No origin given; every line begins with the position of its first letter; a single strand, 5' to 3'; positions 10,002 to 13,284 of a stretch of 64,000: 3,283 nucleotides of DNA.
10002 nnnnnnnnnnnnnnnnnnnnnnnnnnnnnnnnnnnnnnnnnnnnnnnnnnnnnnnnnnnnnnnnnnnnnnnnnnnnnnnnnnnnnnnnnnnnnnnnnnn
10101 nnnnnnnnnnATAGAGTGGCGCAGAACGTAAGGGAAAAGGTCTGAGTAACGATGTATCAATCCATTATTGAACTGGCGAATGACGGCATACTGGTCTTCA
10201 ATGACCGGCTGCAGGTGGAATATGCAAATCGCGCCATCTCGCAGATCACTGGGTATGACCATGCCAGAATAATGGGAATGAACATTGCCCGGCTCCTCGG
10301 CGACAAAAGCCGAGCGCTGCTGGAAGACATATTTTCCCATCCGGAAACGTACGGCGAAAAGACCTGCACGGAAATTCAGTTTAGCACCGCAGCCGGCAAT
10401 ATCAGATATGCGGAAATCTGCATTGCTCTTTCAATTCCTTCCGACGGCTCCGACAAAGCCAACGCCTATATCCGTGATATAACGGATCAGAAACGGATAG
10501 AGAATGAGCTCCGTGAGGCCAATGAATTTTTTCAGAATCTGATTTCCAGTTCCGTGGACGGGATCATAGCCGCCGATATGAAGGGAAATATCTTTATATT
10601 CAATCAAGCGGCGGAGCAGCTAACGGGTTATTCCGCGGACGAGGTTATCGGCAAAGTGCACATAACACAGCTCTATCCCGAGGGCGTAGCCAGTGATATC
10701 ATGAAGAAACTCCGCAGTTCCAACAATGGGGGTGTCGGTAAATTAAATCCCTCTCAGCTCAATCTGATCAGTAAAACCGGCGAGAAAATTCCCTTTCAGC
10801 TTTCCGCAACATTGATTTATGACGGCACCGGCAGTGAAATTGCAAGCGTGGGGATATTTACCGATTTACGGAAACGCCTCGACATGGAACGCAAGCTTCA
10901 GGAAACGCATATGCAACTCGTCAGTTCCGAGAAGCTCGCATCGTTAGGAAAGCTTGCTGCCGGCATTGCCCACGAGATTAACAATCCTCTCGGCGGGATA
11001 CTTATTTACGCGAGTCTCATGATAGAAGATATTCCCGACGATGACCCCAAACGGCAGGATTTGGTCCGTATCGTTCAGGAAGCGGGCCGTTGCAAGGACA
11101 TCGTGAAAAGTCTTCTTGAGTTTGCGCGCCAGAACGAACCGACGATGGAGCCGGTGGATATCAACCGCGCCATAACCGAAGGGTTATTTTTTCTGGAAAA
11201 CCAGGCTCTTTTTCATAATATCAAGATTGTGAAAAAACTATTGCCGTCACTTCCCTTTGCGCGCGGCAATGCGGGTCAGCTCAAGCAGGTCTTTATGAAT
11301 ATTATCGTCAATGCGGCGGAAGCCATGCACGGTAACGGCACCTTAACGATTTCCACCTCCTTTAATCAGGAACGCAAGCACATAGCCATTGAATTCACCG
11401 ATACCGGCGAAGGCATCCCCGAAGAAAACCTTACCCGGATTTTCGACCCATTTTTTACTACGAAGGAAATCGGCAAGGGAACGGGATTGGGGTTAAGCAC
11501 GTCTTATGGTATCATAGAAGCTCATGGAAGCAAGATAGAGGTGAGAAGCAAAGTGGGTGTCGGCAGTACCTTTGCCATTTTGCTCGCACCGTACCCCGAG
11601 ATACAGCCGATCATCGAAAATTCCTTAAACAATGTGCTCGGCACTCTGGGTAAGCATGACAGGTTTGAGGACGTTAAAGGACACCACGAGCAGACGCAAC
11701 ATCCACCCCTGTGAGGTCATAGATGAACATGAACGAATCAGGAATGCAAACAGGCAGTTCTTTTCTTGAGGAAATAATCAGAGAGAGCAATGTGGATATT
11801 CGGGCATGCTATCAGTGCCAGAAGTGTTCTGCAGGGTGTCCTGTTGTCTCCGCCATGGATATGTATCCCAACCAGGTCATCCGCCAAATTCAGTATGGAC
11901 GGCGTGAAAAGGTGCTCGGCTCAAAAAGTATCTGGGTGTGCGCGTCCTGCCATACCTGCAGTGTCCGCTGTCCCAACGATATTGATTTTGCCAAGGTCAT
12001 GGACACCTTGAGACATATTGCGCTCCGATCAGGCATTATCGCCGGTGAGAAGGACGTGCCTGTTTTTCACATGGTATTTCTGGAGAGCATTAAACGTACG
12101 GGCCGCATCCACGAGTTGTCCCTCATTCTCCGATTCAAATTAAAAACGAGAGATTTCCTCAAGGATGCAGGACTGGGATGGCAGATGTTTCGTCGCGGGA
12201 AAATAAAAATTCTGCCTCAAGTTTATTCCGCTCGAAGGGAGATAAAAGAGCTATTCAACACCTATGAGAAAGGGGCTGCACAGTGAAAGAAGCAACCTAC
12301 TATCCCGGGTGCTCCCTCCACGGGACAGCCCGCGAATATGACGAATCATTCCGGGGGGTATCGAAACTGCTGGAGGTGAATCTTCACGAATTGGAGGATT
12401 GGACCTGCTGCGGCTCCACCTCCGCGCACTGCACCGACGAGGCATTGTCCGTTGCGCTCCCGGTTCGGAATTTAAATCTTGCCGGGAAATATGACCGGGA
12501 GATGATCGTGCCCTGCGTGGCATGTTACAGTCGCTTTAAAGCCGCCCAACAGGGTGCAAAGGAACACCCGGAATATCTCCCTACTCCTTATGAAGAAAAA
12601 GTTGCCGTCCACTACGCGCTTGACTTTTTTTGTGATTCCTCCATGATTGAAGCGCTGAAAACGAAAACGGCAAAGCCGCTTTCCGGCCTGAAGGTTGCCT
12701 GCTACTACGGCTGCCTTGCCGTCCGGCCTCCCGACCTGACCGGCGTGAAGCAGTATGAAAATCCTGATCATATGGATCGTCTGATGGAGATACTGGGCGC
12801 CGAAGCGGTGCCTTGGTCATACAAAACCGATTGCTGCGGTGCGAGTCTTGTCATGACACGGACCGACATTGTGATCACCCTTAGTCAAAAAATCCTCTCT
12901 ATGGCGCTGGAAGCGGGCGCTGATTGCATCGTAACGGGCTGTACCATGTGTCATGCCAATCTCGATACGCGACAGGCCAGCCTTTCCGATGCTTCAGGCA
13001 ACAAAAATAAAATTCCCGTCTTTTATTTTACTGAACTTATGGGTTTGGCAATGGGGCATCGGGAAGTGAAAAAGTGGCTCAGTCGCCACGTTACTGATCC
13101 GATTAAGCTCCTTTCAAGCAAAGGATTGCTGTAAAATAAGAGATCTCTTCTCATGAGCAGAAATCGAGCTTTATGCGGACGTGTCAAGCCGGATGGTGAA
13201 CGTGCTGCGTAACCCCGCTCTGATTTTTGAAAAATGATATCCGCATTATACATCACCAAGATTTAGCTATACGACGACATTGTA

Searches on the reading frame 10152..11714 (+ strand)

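Call 5: search_protein_families(library=pfam, proteins=[window:10152-11714:+], max_evalue=0.0001)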
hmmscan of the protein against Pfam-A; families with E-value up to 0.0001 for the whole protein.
window:10152-11714:+ (520 aa): 7 families
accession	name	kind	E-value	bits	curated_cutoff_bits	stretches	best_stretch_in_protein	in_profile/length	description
PF13426.13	PAS_9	-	2.4e-24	86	27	2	136-239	2-101/103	PAS domain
PF00989.32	PAS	-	7.1e-24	84.4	22.6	2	125-238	1-112/113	PAS fold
PF02518.31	HATPase_c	-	7.8e-23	81.5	26.4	1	373-478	2-107/111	Histidine kinase-, DNA gyrase B-, and HSP90-like ATPase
PF13188.13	PAS_8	-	4.6e-15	55.3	21.8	2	2-51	3-49/65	PAS domain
PF00512.31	HisKA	-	1.1e-14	54.7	26.9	1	265-329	2-65/66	His Kinase A (phospho-acceptor) domain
PF08448.16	PAS_4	-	1.5e-14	54.6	23.1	2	9-115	4-110/110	PAS fold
PF08447.18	PAS_3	-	6.4e-06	26.8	25.6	0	150-235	4-88/89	PAS fold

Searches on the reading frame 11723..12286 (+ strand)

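Call 5: search_protein_families(library=pfam, proteins=[window:11723-12286:+], max_evalue=0.0001)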
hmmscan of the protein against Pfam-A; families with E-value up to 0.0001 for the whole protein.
window:11723-12286:+ (187 aa): 5 families
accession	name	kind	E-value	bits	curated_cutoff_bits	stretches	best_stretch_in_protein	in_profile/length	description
PF13534.11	Fer4_17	-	3.6e-12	47.1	22.2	1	28-88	1-61/61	4Fe-4S dicluster domain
PF13183.11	Fer4_8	-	1.7e-10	41.7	27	1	27-87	3-68/68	4Fe-4S dicluster domain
PF13187.11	Fer4_9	-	3.8e-07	30.5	27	1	28-86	1-50/52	4Fe-4S dicluster domain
PF13237.11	Fer4_10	-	1.9e-06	28.2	25.5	1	25-84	5-53/53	4Fe-4S dicluster domain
PF12838.12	Fer4_7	-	6.3e-05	23.8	27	0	29-87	2-52/52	4Fe-4S dicluster domain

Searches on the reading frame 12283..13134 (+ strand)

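Call 5: search_protein_families(library=pfam, proteins=[window:12283-13134:+], max_evalue=0.0001)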
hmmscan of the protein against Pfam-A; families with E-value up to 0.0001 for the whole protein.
window:12283-13134:+ (283 aa): 1 family
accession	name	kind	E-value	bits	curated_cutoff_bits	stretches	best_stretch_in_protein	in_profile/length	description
PF02754.22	CCG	-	4.9e-20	71.9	20.6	2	138-228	1-85/85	Cysteine-rich domain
